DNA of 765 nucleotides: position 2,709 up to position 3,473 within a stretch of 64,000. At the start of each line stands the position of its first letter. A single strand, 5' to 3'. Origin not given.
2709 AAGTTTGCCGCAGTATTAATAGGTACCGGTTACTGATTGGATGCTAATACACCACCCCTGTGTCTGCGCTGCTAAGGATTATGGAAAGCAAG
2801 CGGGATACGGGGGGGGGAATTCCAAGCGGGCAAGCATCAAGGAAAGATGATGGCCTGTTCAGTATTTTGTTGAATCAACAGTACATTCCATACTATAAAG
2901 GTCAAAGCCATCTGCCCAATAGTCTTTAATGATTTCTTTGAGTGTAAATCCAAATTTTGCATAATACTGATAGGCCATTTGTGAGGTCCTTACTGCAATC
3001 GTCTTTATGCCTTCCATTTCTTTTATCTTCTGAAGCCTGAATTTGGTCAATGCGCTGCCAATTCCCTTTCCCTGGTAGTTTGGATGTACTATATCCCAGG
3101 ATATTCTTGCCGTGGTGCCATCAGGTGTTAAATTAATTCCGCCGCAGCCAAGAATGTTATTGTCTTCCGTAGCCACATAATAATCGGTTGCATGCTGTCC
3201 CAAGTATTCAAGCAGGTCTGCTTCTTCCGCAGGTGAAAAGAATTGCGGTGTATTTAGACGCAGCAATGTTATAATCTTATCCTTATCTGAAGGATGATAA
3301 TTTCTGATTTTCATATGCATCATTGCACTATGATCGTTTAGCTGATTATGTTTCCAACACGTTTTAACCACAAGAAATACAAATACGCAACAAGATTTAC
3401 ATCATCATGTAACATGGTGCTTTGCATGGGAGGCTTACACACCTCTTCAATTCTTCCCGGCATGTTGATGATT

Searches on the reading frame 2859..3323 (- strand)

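Call 28: search_protein_families(library=pfam, proteins=[window:2859-3323:-], max_evalue=0.001)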
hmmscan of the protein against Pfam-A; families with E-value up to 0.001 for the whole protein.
window:2859-3323:- (154 aa): 4 families
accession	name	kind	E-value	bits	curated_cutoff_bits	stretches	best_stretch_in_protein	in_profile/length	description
PF00583.31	Acetyltransf_1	-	4.5e-15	56.4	20.7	1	20-126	7-116/116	Acetyltransferase (GNAT) family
PF13508.13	Acetyltransf_7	-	2.2e-14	54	27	1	47-127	4-83/84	Acetyltransferase (GNAT) domain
PF13673.13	Acetyltransf_10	-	7.3e-13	49.1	23.6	1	35-148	20-127/128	Acetyltransferase (GNAT) domain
PF13527.13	Acetyltransf_9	-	1.6e-06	28.6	25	1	5-127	1-125/127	Acetyltransferase (GNAT) domain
